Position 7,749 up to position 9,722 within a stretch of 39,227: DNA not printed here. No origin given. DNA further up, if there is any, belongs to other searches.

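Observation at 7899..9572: GAF domain fused to a GspF/PilC-type secretion platform protein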

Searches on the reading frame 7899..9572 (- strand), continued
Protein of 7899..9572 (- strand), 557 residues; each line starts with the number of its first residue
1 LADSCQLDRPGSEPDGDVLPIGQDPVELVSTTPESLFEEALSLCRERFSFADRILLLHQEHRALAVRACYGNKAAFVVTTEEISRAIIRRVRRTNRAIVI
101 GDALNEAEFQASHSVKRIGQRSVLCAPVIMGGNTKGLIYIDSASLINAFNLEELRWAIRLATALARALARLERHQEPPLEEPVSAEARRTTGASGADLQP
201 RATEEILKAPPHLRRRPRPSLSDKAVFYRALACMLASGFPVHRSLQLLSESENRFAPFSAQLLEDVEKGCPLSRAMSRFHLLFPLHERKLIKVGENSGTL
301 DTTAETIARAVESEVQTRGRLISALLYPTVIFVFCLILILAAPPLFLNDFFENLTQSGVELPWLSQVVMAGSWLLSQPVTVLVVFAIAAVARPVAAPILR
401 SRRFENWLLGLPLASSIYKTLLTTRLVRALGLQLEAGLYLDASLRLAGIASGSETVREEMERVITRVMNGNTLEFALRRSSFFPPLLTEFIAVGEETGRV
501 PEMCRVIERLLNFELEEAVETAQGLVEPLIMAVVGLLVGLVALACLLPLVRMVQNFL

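Call 50: list_cluster_members(proteins=[P0061, P0067, P0069, P0076, P0081, P0082, P0084, P0086, P0088, P0091])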
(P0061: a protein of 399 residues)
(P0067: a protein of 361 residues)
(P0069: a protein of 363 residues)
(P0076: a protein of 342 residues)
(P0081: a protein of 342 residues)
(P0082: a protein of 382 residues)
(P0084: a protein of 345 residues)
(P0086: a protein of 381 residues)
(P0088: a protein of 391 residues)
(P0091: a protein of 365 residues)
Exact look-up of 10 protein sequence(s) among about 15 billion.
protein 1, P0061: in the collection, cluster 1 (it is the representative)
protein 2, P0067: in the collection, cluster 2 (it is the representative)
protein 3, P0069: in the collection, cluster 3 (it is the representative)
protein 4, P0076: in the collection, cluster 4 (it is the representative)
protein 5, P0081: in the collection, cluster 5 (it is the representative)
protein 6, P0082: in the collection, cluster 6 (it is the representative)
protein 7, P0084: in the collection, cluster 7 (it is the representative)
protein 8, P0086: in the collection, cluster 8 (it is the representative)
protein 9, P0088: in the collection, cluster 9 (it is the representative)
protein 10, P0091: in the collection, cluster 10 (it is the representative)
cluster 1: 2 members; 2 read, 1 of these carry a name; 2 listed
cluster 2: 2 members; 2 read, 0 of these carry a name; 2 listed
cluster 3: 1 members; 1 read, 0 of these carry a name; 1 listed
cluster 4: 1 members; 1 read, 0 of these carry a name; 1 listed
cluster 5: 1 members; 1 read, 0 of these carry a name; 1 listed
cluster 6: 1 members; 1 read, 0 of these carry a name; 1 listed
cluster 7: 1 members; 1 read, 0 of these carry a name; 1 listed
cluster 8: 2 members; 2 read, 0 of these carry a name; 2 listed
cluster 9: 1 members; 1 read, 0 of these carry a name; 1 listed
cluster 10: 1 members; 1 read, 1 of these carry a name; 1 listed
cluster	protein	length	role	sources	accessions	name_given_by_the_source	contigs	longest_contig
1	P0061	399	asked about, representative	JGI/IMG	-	type IV pilus assembly protein PilC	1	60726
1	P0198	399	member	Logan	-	-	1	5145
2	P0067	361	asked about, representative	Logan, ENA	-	-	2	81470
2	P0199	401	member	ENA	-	-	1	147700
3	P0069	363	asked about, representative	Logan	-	-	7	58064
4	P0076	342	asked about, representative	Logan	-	-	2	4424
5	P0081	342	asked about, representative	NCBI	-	-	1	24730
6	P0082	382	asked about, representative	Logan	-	-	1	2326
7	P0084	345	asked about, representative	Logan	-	-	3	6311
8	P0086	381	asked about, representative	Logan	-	-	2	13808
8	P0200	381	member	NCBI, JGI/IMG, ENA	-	-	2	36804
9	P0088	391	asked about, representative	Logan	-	-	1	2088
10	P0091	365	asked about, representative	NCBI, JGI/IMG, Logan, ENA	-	type IV pilus assembly protein PilC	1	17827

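Call 63: search_protein_families(library=padloc, proteins=[window:7899-9572:-], max_evalue=0.001)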
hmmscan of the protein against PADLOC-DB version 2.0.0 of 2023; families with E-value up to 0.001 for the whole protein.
window:7899-9572:- (557 aa): 0 families

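Call 64: predict_structure(alignment_id=A3)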
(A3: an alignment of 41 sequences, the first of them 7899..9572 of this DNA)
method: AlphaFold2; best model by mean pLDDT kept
length: 557 residues; sequences in the alignment: 41
mean_pLDDT: 87.7   pTM: 0.67
mean pLDDT of the five models: 87.7, 86.1, 86.1, 85.6, 85.4
residues with pLDDT >= 90: 400; 70-90: 88; 50-70: 25; < 50: 44
segments of 3 or more residues with pLDDT < 50: 1-22, 178-199
pLDDT, mean of each block of 10 residues (from residue 1): 37 38 75 96 96 95 93 61 85 95 90 85 97 94 95 95 95 68 46 47 62 80 97 96 98 95 97 95 94 91 95 94 92 91 87 89 90 91 92 91 95 95 96 92 96 96 97 97 97 97 97 95 93 93 89 87
secondary structure, 60 per line:
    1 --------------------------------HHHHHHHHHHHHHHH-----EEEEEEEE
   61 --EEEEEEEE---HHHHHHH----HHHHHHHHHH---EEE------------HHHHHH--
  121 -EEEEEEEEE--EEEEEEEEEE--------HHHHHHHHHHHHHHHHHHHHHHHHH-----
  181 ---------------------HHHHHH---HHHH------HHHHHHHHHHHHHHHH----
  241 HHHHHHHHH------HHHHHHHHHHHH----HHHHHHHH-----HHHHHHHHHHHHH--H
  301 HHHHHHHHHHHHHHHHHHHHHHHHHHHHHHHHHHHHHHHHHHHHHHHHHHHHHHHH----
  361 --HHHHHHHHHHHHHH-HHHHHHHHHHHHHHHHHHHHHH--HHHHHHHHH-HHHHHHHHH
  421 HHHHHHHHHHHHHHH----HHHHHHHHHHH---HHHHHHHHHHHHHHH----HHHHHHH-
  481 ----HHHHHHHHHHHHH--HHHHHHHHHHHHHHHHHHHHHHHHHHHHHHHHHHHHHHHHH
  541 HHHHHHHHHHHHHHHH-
elements in order: H33-47 E53-60 E63-70 H74-80 H85-94 E98-100 H113-118 E122-130 E133-142 H151-175 H202-207 H211-214 H221-236 H241-249 H256-267 H272-279 H285-297 H300-356 H363-376 H378-399 H402-410 H412-435 H440-450 H454-468 H473-479 H485-497 H500-556

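Call 67: fold_search(model_id=the predicted structure, library=pdb)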
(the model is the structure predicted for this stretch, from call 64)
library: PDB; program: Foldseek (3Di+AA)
matches with E <= 10: 705; with E <= 0.001: 79
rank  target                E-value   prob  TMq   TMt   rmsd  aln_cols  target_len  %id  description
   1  3jc8_Ca               9.7e-11  1.00  0.26  0.40  11.7       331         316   22  Architectural model of the type IVa pilus machine in a piliated state (released 2016-03-16)
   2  2qyb                  4.4e-05  1.00  0.22  0.72   3.8       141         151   20  Crystal structure of the GAF domain region of putative membrane protein from Geobacter sulfurreducens PCA (released 2007-08-28)
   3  7lsc_C                4.6e-05  1.00  0.21  0.69   4.2       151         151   14  Crystal structure of near-infrared fluorescent protein miRFP670nano3 (released 2022-02-23)
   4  4mmn_B                5.5e-05  1.00  0.21  0.75   4.1       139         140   20  Structural and biochemical analysis of type II free methionine-R-sulfoxide reductase from Thermoplasma acidophilum (released 2014-08-06)
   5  4mmn_A                6.0e-05  1.00  0.21  0.77   3.6       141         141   21  Structural and biochemical analysis of type II free methionine-R-sulfoxide reductase from Thermoplasma acidophilum (released 2014-08-06)
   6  6oap_B                7.5e-05  1.00  0.24  0.42   3.3       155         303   19  Crystal structure of a dual sensor histidine kinase in the green-light absorbing Pg state (released 2019-09-18)
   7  6oap_A                7.5e-05  1.00  0.24  0.41   3.4       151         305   20  Crystal structure of a dual sensor histidine kinase in the green-light absorbing Pg state (released 2019-09-18)
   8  4g3v_A                8.2e-05  1.00  0.20  0.56   5.2       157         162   19  Crystal structure of A. Aeolicus nlh2 gaf domain in an inactive state (released 2013-05-29)
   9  7lsc_B                9.4e-05  1.00  0.20  0.69   4.1       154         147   14  Crystal structure of near-infrared fluorescent protein miRFP670nano3 (released 2022-02-23)
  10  3eea_A                9.9e-05  1.00  0.22  0.73   3.4       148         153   14  The crystal structure of the GAF domain/HD domain protein from Geobacter sulfurreducens (released 2008-11-04)
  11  6mgh_H                1.1e-04  1.00  0.22  0.72   3.6       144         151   14  X-ray structure of monomeric near-infrared fluorescent protein miRFP670nano (released 2018-12-19)
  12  7lsc_D                1.1e-04  1.00  0.21  0.72   4.1       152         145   14  Crystal structure of near-infrared fluorescent protein miRFP670nano3 (released 2022-02-23)
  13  5nbg_B                1.2e-04  1.00  0.18  0.90   1.1       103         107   30  Structure of the cytoplasmic domain I of OutF in the D. dadantii type II secretion system (released 2018-03-21)
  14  2vmb_B                1.2e-04  1.00  0.19  0.87   1.2       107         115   29  The three-dimensional structure of the cytoplasmic domains of EpsF from the Type 2 Secretion System of Vibrio cholerae (released 2009-02-10)
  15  6oaq_B                1.2e-04  1.00  0.24  0.42   3.4       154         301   19  Crystal structure of a dual sensor histidine kinase in BeF3- bound state (released 2019-09-18)
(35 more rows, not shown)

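Call 73: search_protein_families(library=pfam, alignment_id=A5, max_evalue=0.01)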
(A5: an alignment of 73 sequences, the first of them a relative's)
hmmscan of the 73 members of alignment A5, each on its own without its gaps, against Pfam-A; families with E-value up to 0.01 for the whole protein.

A. member 1, P0004 (578 aa): 3 families
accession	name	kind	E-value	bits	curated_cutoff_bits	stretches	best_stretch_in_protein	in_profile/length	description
PF00482.28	T2SSF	-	9.1e-43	145.6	25.2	2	447-569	1-125/125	Type II secretion system (T2SS), protein F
PF01590.32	GAF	-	7.3e-08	33.5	22.4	1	57-181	11-131/133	GAF domain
PF13185.12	GAF_2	-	6.2e-07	30.1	28.6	1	52-180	8-132/136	GAF domain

B. families by the number of members that match (of 73 scanned): 8 families
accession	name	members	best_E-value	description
PF00482.28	T2SSF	73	1.3e-88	Type II secretion system (T2SS), protein F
PF01590.32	GAF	55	7e-14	GAF domain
PF13185.12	GAF_2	40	7.9e-11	GAF domain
PF13492.12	GAF_3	12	9.4e-09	GAF domain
PF01594.21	AI-2E_transport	1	5.5e-05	AI-2E family transporter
PF06195.18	DUF996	1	0.0034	Protein of unknown function (DUF996)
PF08898.15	DUF1843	1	0.0051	Domain of unknown function (DUF1843)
PF07158.17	MatC_N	1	0.0054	Dicarboxylate carrier protein MatC N-terminus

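Call 83: find_related_loci(query=A10, collection=metagenome_contigs, flank=10000)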
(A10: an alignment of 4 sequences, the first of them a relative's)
Query A10 (524 aa) in metagenome_contigs; peptide patterns used: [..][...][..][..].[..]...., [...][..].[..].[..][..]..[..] (x = any residue, [..] = any of these).
74 stretches matched a pattern; 9 encode a relative of the query (tblastn E <= 1e-3); 9 distinct loci.
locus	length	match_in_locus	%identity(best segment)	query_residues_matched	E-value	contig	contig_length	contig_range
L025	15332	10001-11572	100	1-524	0e+0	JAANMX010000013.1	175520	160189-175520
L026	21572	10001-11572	93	1-524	0e+0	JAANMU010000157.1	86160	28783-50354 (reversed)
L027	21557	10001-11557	56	1-522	1e-148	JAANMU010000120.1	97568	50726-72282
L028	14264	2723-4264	41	4-524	1e-100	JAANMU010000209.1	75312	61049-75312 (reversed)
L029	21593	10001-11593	42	4-524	1e-112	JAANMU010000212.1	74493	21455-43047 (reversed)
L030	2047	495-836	35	49-155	2e-9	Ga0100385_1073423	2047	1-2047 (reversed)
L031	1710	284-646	30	18-127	4e-9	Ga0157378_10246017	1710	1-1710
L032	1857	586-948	30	18-127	3e-9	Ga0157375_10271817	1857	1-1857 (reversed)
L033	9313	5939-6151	35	56-127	9e-9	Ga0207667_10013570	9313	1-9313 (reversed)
